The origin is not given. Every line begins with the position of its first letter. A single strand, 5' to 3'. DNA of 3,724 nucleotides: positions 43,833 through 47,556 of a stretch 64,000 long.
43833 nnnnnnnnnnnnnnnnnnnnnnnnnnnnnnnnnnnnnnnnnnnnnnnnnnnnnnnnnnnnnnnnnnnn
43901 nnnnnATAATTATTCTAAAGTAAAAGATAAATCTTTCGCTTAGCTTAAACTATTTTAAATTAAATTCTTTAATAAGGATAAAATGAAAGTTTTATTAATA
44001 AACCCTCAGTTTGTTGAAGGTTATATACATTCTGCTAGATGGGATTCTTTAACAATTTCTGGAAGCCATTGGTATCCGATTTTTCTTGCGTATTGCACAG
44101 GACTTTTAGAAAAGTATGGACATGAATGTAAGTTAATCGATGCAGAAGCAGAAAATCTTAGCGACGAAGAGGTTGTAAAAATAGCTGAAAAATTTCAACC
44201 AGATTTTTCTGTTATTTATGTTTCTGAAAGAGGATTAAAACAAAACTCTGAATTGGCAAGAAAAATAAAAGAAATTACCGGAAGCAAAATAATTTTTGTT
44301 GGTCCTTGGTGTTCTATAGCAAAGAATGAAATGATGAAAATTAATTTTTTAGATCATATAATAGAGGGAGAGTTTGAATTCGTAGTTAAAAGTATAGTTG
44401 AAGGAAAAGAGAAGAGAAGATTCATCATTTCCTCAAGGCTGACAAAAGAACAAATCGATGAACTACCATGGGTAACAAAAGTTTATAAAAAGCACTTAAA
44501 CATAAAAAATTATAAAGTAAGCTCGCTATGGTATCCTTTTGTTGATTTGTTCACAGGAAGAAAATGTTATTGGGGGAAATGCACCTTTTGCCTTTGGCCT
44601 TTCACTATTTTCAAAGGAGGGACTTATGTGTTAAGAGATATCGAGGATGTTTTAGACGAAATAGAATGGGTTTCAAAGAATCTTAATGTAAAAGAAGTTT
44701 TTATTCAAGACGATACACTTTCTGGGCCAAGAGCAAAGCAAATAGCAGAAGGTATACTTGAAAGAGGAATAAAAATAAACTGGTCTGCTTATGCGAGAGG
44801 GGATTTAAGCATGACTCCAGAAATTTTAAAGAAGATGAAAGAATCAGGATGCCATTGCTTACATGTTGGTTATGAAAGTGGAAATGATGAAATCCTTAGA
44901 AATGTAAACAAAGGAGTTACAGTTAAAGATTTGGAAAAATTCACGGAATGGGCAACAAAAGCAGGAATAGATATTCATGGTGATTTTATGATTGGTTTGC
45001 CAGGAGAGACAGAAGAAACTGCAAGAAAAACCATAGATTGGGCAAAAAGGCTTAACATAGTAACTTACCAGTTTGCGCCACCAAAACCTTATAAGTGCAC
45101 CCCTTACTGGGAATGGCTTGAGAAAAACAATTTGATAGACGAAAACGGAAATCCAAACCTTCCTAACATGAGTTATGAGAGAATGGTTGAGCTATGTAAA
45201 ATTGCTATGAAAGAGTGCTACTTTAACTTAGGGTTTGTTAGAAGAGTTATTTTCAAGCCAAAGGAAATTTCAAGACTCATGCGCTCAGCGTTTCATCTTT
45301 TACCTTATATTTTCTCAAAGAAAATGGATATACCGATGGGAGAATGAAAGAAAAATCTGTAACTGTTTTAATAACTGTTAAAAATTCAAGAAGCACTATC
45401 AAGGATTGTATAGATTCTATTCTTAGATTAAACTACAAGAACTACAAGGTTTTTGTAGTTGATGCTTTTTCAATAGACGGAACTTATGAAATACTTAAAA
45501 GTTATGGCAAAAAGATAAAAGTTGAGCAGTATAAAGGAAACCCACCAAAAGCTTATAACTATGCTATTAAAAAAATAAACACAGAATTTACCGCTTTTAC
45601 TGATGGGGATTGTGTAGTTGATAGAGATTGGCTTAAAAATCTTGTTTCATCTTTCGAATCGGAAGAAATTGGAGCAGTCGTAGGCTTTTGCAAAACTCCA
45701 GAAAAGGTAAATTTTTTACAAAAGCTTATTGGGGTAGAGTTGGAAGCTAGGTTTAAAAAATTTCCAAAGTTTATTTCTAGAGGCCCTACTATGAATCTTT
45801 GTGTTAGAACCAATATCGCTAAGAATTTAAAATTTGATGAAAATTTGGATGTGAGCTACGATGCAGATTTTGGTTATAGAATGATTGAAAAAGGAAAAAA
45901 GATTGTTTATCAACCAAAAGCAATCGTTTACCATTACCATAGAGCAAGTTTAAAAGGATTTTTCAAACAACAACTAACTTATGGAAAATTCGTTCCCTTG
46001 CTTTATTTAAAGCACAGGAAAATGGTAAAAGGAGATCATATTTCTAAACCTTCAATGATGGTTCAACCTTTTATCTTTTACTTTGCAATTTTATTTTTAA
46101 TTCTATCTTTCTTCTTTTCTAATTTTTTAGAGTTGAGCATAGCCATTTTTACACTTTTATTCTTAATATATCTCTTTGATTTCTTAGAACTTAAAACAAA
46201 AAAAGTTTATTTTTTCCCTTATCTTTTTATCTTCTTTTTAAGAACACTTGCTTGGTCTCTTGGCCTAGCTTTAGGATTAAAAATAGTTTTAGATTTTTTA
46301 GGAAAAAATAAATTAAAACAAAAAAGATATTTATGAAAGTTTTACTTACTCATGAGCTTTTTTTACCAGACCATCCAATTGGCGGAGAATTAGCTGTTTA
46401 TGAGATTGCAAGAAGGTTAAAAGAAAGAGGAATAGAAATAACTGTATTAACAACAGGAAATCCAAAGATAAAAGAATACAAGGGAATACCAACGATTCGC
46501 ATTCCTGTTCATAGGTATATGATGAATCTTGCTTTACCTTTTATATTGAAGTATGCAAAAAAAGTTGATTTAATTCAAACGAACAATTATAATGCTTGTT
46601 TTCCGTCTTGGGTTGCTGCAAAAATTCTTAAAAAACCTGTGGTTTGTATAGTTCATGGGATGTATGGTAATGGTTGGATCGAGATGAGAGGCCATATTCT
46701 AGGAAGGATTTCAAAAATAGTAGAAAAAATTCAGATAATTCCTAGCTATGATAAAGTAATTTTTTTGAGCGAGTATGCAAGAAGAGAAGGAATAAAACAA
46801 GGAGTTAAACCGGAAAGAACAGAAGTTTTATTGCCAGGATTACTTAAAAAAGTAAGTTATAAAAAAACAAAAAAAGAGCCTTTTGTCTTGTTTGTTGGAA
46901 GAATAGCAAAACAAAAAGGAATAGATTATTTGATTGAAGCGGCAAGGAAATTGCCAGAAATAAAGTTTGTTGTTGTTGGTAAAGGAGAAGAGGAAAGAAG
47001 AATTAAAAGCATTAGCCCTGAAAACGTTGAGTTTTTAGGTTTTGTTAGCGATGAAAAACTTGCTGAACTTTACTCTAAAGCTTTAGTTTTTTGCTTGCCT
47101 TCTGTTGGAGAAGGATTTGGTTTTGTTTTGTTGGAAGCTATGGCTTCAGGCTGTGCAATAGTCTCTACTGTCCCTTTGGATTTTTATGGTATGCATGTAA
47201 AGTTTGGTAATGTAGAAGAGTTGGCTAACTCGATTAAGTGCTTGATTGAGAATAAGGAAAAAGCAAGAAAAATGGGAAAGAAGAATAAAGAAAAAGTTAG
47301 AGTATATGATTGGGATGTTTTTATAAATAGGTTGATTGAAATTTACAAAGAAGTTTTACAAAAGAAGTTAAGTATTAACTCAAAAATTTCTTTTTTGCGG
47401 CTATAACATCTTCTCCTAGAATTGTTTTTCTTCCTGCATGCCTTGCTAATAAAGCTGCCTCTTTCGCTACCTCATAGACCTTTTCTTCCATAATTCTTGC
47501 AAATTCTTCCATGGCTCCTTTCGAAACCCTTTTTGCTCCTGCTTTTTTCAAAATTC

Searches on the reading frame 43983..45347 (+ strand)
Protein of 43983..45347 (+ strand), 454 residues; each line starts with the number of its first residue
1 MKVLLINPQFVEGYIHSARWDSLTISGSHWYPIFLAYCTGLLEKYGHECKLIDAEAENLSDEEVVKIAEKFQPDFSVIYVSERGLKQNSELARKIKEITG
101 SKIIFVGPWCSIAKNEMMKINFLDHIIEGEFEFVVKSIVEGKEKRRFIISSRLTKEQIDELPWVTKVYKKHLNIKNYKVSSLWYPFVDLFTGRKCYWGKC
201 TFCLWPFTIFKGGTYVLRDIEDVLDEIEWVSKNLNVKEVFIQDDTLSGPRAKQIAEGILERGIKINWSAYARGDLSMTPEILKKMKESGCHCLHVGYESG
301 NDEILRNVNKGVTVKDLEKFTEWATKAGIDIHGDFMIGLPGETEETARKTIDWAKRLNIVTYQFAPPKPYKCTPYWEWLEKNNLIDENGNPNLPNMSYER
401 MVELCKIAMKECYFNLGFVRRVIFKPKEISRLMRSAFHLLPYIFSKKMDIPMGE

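Call 83: search_protein_families(library=pfam, proteins=[window:43983-45347:+], max_evalue=0.001)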
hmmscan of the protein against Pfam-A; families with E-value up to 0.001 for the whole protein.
window:43983-45347:+ (454 aa): 2 families
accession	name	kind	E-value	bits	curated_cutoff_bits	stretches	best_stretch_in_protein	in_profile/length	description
PF04055.27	Radical_SAM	-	3.3e-22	79.9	29.5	1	192-354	4-166/166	Radical SAM superfamily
PF02310.24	B12-binding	-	2.7e-09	37.3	32.1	1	27-132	9-114/121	B12 binding domain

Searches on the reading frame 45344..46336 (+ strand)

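Call 83: search_protein_families(library=pfam, proteins=[window:45344-46336:+], max_evalue=0.001)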
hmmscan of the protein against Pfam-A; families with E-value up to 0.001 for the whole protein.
window:45344-46336:+ (330 aa): 4 families
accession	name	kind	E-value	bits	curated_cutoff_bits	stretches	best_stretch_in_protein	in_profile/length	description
PF00535.33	Glycos_transf_2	-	3.6e-23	82.8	23.3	1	7-154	1-153/168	Glycosyl transferase family 2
PF13641.12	Glyco_tranf_2_3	-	1.6e-18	68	27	1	6-210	3-224/230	Glycosyltransferase like family 2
PF13632.12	Glyco_trans_2_3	-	8.6e-11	42.4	27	1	87-277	6-196/198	Glycosyl transferase family group 2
PF10111.15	Glyco_tranf_2_2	-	2.3e-06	27.7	27.3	1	7-205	1-227/276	Glycosyltransferase like family 2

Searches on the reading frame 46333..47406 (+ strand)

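Call 83: search_protein_families(library=pfam, proteins=[window:46333-47406:+], max_evalue=0.001)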
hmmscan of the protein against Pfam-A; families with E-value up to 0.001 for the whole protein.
window:46333-47406:+ (357 aa): 6 families
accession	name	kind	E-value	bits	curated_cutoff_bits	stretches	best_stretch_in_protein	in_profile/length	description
PF00534.26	Glycos_transf_1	-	8.5e-35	120.3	26.4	1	175-320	8-171/172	Glycosyl transferases group 1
PF13692.12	Glyco_trans_1_4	-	1.6e-28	100.1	27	1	183-307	2-142/142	Glycosyl transferases group 1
PF13439.12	Glyco_transf_4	-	2.2e-20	73.8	28.5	1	17-169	3-165/170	Glycosyltransferase Family 4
PF13579.12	Glyco_trans_4_4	-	1.2e-12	48.9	29.7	1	17-169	2-158/158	Glycosyl transferase 4-like domain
PF20706.3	GT4-conflict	-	9.9e-09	35.1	26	1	155-274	166-306/385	Family 4 Glycosyltransferase in conflict systems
PF13524.12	Glyco_trans_1_2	-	3e-08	34.1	25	1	200-323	5-130/144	Glycosyl transferase-like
